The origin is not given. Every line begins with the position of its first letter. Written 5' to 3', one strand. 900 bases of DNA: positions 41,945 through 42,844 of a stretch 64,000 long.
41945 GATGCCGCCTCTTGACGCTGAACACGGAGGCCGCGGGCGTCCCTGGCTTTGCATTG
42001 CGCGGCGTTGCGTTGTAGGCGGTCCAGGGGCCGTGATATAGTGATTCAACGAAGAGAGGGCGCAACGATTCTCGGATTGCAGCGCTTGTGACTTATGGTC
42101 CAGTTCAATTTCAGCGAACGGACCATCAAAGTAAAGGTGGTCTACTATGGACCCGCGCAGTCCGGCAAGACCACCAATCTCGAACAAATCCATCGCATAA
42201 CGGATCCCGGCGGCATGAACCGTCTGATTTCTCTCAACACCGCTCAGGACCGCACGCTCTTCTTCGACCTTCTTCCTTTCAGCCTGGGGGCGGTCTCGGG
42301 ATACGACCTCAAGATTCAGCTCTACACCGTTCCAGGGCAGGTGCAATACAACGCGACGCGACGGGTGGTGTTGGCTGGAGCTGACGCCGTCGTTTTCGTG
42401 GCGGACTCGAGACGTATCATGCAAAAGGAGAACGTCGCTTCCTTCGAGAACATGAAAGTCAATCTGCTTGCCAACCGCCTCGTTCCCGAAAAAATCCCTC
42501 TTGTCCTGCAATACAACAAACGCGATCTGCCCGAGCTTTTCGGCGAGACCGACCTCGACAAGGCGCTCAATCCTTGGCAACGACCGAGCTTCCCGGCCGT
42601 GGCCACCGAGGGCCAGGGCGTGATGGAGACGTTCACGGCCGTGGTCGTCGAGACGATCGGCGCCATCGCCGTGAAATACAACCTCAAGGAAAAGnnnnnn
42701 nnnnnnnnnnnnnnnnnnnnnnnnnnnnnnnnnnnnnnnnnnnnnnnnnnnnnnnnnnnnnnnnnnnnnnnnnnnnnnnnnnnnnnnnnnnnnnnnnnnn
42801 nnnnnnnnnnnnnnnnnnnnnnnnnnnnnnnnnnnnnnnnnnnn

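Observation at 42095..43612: MglA-type polarity GTPase fused to a histidine-kinase-like module that has lost its catalytic residues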

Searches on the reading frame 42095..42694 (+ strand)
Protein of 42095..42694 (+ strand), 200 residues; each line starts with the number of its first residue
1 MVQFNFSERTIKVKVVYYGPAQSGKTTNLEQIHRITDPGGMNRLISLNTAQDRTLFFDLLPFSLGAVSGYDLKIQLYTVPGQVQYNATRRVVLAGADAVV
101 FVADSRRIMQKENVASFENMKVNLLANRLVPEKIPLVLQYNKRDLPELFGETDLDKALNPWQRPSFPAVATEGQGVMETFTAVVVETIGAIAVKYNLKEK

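Call 5: search_protein_families(library=pfam, proteins=[window:42095-42694:+], max_evalue=1)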
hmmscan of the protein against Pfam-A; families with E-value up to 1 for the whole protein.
window:42095-42694:+ (200 aa): 9 families
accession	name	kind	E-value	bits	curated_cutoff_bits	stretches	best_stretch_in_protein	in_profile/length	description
PF00025.27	Arf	-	3.1e-05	23.9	22.3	1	62-159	48-141/174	ADP-ribosylation factor family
PF00503.26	G-alpha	-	0.0055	16.3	48.8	1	10-42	20-51/333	G-protein alpha subunit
PF03029.23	ATP_bind_1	-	0.0062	16.8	27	1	73-151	92-173/240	Conserved hypothetical ATP binding protein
PF00009.33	GTP_EFTU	-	0.0098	15.9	26.5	1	16-156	7-141/188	Elongation factor Tu GTP binding domain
PF19993.5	DO-GTPase2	-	0.011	15.8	27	1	89-150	113-177/226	Double-GTPase 2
PF09439.16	SRPRB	-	0.011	15.6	25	1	14-145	5-121/178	Signal recognition particle receptor beta subunit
PF08477.19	Roc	-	0.013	16.2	27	1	14-116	1-97/119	Ras of Complex, Roc, domain of DAPkinase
PF00071.28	Ras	-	0.013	15.5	21.6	1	67-183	43-156/162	Ras family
PF13479.12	AAA_24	-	0.076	13.3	27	1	12-33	2-23/195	AAA domain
